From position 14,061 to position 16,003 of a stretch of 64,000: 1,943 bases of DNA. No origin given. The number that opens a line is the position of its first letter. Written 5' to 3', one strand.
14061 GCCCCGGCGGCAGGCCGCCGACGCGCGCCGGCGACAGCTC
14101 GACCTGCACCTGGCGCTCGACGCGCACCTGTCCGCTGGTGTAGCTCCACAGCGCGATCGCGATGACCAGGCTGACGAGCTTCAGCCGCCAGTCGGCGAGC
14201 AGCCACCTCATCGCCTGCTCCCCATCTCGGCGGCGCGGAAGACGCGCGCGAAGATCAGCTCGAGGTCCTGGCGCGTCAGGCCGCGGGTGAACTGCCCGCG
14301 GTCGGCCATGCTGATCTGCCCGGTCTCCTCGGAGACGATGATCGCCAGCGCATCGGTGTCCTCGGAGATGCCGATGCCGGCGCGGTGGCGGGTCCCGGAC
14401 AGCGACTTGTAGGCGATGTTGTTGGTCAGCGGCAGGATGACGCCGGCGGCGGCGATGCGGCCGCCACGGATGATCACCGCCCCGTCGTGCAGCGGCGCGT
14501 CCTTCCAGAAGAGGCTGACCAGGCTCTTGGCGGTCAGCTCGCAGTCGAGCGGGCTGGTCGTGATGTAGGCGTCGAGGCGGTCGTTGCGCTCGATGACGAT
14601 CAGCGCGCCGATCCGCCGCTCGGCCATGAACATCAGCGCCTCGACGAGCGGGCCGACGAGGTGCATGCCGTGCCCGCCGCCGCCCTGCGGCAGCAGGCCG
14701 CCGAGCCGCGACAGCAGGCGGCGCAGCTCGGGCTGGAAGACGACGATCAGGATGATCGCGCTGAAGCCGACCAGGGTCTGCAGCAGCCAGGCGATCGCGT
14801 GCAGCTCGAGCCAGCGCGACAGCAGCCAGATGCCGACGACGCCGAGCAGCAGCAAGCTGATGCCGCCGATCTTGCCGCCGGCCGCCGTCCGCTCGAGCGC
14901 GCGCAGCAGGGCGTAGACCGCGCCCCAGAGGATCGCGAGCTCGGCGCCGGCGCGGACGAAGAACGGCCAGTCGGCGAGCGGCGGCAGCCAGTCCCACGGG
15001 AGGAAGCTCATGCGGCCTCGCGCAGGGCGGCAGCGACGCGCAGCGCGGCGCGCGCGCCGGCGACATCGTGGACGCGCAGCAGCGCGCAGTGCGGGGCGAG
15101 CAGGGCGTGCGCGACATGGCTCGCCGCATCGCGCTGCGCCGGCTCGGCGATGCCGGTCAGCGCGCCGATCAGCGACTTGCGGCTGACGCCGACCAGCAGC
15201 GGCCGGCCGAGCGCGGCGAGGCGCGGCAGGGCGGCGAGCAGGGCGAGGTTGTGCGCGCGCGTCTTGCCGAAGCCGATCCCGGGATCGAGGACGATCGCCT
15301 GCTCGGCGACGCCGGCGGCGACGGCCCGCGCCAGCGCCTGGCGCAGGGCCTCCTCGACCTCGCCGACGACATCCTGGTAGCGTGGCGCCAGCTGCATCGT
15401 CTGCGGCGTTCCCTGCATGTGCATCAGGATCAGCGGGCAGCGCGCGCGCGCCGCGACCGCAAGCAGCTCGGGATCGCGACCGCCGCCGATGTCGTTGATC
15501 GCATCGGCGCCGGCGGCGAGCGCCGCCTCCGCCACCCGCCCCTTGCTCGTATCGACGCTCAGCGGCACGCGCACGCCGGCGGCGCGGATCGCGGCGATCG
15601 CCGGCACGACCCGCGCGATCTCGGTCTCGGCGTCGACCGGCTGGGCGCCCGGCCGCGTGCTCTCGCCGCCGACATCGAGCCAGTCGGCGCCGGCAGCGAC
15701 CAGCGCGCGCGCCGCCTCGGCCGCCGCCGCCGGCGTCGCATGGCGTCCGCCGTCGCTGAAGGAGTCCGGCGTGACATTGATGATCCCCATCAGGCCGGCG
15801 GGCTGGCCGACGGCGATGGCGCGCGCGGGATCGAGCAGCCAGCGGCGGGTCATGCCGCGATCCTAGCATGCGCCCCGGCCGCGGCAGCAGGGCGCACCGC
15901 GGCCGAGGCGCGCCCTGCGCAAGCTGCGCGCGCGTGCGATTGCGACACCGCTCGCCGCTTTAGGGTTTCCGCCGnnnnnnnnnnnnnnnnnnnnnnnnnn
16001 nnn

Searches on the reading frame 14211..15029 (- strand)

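Call 33: search_protein_families(library=ncbifam, proteins=[window:14211-15029:-], max_evalue=0.00001)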
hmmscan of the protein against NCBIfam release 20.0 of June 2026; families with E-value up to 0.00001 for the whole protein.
window:14211-15029:- (273 aa): 4 families
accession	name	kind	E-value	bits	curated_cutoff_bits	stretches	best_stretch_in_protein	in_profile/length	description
TIGR00159.1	TIGR00159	equivalog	6.4e-54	182.9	188.8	1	29-256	15-242/254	diadenylate cyclase CdaA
NF038328.1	c-di-AMP_CdaS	exception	2.6e-37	128.3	225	1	129-247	68-187/191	sporulation-specific diadenylate cyclase CdaS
NF038327.1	c-di-AMP_CdaM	exception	2.1e-32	112.3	225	1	125-265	50-191/196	diadenylate cyclase CdaM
NF010009.0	PRK13482.1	equivalog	1.3e-08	34.4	201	1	130-244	24-135/357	DNA integrity scanning diadenylate cyclase DisA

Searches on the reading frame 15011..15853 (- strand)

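Call 33: search_protein_families(library=ncbifam, proteins=[window:15011-15853:-], max_evalue=0.00001)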
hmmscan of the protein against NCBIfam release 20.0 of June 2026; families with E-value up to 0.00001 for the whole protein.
window:15011-15853:- (281 aa): 6 families
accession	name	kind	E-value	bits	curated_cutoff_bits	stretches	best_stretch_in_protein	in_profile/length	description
TIGR01496.1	DHPS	equivalog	6.8e-92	307.8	162.6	1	21-276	2-257/258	dihydropteroate synthase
NF008625.0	PRK11613.1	equivalog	5e-77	258.8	455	1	20-280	16-275/282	dihydropteroate synthase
NF033502.0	Sul4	exception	1.4e-55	188.8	600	1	19-274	5-269/277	sulfonamide-resistant dihydropteroate synthase Sul4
NF000295.1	Sul2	exception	9.4e-36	124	575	1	21-281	7-268/271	sulfonamide-resistant dihydropteroate synthase Sul2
NF000296.1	Sul3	exception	4.3e-34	118.3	475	1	21-277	4-262/263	sulfonamide-resistant dihydropteroate synthase Sul3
NF000294.1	Sul1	exception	1.2e-29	104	600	1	21-273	3-258/278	sulfonamide-resistant dihydropteroate synthase Sul1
